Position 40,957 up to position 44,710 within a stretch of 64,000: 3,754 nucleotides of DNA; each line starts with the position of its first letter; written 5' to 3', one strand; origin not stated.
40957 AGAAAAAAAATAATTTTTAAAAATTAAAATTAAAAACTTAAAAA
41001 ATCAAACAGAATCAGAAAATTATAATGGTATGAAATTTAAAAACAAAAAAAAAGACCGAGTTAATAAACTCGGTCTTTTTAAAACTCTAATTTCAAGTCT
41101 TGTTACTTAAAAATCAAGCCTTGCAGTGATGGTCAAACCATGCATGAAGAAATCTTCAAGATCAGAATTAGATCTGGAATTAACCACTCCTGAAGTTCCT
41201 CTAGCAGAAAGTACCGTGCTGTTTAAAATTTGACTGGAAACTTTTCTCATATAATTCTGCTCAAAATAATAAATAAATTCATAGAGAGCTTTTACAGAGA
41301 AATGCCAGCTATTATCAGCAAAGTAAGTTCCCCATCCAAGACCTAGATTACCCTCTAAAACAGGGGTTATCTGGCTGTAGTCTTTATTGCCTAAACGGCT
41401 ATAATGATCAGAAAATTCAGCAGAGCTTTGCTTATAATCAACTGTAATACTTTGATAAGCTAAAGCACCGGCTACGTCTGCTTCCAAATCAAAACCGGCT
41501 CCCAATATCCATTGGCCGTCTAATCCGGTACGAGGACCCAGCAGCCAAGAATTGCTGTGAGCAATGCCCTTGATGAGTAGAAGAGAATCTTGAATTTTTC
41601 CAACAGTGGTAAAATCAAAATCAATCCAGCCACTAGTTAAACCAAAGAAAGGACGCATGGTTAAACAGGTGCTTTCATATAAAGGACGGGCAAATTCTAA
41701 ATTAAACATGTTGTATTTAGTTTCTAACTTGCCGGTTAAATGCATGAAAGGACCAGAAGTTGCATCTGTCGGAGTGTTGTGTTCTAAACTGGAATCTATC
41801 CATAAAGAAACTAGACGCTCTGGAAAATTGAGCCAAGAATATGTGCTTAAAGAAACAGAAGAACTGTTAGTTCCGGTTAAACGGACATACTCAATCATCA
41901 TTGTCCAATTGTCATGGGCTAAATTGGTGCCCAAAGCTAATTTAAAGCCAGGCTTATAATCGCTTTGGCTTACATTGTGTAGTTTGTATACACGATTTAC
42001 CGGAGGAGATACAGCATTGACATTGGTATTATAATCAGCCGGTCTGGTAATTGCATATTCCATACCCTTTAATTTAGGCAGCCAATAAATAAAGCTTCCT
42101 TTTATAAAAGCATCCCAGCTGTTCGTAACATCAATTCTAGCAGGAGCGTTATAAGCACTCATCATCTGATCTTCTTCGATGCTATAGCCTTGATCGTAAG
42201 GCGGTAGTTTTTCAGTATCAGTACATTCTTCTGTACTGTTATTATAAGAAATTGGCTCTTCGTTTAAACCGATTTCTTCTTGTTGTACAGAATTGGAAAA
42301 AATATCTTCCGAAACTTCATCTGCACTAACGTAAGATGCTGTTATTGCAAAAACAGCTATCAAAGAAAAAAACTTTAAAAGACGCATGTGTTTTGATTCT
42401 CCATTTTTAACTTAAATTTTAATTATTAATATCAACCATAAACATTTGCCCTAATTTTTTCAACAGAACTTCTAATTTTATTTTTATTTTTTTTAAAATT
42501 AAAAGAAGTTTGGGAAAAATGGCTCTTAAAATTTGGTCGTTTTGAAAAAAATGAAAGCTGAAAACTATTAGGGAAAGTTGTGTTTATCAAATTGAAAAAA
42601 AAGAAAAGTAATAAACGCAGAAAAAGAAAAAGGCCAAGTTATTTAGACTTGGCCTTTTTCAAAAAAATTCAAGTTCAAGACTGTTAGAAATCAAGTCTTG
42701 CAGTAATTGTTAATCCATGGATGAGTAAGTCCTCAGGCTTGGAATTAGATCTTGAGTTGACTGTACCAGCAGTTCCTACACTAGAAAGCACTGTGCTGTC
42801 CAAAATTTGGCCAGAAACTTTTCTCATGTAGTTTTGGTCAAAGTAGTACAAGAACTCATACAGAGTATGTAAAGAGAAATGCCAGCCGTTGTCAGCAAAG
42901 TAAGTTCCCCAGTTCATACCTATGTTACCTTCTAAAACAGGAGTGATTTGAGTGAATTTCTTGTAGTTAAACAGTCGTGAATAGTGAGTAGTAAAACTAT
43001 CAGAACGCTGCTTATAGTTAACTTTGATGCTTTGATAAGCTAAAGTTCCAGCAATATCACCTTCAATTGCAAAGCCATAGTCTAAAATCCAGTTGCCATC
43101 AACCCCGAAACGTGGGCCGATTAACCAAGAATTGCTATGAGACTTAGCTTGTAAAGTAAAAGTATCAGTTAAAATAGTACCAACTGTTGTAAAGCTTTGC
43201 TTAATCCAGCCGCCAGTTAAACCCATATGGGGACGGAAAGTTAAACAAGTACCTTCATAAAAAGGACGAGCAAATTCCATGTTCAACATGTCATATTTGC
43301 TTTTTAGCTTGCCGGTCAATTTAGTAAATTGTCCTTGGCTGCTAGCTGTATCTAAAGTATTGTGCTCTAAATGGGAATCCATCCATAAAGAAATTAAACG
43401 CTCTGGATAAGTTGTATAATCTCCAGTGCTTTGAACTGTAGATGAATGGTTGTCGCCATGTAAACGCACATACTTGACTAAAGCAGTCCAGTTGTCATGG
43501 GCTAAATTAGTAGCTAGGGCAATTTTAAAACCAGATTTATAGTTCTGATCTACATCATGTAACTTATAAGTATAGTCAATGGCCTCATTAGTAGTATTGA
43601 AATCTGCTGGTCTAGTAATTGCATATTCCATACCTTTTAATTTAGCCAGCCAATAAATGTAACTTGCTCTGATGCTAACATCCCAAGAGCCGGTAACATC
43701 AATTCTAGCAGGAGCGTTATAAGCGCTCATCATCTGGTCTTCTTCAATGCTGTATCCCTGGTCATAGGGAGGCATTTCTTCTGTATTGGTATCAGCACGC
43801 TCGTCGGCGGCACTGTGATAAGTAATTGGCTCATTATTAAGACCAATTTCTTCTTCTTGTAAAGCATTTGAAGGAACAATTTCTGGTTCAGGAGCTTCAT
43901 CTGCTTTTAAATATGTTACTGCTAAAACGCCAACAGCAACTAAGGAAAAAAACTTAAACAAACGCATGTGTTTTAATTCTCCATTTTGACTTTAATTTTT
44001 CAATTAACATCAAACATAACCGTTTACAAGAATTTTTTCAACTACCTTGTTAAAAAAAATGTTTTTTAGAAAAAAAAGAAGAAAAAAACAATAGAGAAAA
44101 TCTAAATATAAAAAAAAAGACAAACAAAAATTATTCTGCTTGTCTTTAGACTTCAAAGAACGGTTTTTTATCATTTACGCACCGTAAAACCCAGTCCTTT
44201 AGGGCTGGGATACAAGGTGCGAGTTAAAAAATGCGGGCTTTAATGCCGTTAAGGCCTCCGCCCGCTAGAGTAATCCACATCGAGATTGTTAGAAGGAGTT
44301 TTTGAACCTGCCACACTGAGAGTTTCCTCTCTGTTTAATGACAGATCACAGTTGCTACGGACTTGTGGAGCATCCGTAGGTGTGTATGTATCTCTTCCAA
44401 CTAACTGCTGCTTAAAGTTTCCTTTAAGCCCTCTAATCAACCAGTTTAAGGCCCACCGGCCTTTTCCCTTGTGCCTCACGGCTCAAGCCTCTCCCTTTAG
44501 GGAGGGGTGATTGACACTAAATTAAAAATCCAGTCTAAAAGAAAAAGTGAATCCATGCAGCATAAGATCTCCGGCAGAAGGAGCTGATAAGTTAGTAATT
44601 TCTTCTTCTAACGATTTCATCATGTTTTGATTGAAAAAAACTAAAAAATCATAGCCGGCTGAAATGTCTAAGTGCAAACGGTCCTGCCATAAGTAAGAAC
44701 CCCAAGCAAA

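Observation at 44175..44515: Protein-less omega-RNA/HEARO-like element with its own terminator, inserted 6 nt after a porin stop codon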

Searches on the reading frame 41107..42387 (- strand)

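Call 11: search_protein_families(library=pfam, proteins=[window:41107-42387:-], max_evalue=0.01)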
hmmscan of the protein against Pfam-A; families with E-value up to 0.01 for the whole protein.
window:41107-42387:- (426 aa): 1 family
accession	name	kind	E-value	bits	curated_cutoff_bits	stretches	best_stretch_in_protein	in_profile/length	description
PF05150.18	Legionella_OMP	-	5.5e-28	98.2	25.4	1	88-423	6-278/281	Legionella pneumophila major outer membrane protein precursor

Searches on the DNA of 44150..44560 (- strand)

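Call 12: search_dna_similar(query=window:44150-44560:-, collection=plasmids, mode=distant)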
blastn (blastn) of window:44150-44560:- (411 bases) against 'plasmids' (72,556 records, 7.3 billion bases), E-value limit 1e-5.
Records with a match: 3; places in all: 3; records where one place covers at least 80% of the query: 0.
Best place of each record, by identity: 95-99% 2; 80-90% 1.
By first word of the organism name: Paenibacillus 2; Xylella 1.
By predicted mobility (MOB-suite, as given by PLSDB): non-mobilizable 2; conjugative 1.
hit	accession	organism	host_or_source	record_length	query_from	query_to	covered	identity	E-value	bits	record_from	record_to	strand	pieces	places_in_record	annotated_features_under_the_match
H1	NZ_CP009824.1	Xylella fastidiosa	Citrus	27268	341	401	15%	82.0%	5e-6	59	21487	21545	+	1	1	none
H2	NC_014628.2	Paenibacillus polymyxa SC2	-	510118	178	213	9%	97.2%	1e-6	62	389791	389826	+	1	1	none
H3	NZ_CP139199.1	Paenibacillus polymyxa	mixed culture,soil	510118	178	213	9%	97.2%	1e-6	62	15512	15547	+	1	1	none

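Call 14: get_annotated_region(hit=H1, flank=2000)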
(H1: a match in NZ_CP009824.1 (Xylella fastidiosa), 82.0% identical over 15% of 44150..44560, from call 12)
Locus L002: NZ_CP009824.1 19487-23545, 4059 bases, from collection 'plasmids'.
description: Xylella fastidiosa strain J1a12 plasmid pXF27-J1, complete sequence
organism: Xylella fastidiosa (NCBI taxid 2371)
taxonomy: Bacteria; Pseudomonadota; Gammaproteobacteria; Lysobacterales; Lysobacteraceae; Xylella; Xylella fastidiosa
host: -; source: Citrus; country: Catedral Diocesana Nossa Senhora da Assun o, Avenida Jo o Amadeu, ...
typing (MOB-suite, as given by PLSDB): conjugative; replicon rep_cluster_755; relaxase MOBP; mating-pair formation MPF_T
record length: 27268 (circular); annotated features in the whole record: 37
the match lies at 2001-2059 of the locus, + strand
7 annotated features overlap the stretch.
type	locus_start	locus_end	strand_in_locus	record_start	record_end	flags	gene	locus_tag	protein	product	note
CDS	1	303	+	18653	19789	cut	-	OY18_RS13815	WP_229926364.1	relaxase/mobilization nuclease domain-containing protein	-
CDS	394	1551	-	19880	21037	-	-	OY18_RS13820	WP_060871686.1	RNA-guided endonuclease TnpB family protein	-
CDS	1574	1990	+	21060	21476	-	tnpA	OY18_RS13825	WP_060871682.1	IS200/IS605 family transposase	-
CDS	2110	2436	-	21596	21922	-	-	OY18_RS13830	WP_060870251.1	type II toxin-antitoxin system PemK/MazF family toxin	-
CDS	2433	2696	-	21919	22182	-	-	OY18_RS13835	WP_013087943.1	antitoxin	-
CDS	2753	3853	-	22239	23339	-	-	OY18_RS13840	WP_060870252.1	zeta toxin family protein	-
CDS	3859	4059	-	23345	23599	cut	-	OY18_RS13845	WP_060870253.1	hypothetical protein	-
